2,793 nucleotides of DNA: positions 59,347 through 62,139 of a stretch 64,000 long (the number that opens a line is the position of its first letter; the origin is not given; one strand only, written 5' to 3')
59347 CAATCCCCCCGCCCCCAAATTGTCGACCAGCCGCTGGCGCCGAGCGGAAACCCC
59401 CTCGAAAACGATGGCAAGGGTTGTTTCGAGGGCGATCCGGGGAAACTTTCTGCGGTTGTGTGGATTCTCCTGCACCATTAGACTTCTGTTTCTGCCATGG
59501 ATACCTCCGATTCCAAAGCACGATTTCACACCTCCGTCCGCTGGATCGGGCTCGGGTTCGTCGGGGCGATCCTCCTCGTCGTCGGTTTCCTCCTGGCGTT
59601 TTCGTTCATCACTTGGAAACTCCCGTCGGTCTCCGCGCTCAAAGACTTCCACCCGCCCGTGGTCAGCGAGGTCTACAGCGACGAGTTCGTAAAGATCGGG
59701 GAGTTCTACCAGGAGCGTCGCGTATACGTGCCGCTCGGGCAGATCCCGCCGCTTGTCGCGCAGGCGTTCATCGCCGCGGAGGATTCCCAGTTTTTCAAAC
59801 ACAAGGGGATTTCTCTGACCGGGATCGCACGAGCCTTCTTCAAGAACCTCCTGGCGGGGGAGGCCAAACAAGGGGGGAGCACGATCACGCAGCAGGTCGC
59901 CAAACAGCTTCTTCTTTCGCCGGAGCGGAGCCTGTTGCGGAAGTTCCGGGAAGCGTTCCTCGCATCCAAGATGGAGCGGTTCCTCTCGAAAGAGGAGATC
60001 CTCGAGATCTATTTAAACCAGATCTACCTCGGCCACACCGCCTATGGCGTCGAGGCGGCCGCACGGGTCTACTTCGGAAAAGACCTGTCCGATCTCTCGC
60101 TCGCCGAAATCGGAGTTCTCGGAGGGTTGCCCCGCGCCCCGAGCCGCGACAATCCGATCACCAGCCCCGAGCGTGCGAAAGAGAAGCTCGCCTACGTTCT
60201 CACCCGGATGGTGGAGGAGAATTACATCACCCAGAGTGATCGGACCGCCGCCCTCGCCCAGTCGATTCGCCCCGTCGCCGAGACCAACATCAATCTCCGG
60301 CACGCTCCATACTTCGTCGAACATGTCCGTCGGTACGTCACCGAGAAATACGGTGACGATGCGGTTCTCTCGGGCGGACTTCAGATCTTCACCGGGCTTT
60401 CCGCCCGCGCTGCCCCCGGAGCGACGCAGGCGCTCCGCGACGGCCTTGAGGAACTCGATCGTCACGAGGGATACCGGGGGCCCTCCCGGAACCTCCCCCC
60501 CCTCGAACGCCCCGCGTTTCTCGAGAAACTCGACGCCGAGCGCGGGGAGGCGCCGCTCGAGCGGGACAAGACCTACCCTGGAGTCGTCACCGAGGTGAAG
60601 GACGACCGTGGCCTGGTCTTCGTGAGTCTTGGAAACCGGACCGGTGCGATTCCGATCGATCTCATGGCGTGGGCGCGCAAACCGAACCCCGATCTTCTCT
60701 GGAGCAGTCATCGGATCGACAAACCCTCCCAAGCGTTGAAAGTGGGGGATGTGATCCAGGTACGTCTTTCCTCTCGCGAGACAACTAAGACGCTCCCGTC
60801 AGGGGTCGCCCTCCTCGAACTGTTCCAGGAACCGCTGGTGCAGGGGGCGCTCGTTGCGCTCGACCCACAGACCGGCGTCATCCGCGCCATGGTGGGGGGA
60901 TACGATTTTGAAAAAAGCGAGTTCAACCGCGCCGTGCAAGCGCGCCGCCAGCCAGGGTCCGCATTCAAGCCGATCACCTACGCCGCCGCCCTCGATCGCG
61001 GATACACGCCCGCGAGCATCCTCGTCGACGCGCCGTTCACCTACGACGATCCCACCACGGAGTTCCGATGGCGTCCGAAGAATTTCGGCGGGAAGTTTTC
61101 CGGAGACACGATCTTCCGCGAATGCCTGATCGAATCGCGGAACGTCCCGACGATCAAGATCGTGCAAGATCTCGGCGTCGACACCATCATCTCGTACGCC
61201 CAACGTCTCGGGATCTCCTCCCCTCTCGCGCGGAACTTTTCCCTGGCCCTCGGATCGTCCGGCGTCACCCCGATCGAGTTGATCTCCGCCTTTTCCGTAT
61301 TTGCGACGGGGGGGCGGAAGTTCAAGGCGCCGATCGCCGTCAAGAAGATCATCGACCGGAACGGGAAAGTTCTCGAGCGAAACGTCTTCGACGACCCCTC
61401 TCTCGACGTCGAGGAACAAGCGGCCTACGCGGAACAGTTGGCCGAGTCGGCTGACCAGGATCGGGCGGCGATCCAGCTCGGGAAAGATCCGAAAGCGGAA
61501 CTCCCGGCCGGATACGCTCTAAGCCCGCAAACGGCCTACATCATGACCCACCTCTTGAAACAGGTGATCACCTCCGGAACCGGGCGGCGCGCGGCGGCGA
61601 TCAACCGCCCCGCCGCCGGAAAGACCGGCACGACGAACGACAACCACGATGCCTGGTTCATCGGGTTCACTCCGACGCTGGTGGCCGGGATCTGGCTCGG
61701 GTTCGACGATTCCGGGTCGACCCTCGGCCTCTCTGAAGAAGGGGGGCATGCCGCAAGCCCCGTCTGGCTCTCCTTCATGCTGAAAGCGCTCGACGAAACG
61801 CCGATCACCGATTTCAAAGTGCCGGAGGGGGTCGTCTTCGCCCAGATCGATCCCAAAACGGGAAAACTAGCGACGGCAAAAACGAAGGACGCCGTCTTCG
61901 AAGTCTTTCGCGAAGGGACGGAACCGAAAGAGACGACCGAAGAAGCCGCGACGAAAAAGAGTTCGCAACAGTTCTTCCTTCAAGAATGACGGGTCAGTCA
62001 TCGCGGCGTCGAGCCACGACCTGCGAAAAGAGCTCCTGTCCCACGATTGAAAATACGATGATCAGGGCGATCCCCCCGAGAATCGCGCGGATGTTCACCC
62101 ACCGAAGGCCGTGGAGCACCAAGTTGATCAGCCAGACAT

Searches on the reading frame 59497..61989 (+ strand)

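Call 75: search_protein_families(library=pfam, proteins=[window:59497-61989:+], max_evalue=0.0001)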
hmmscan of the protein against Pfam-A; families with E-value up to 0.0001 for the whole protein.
window:59497-61989:+ (830 aa): 4 families
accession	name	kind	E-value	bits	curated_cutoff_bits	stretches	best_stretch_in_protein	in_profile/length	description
PF00912.28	Transgly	-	2.3e-63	213.3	27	1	67-238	5-177/178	Transglycosylase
PF00905.27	Transpeptidase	-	4.6e-29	102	22.1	1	450-727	1-267/299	Penicillin binding protein transpeptidase domain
PF17092.11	PCB_OB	-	5.6e-13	50.1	27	1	326-446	1-109/111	Penicillin-binding protein OB-like domain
PF00575.29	S1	-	7.4e-05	23.5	22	0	357-423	5-58/74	S1 RNA binding domain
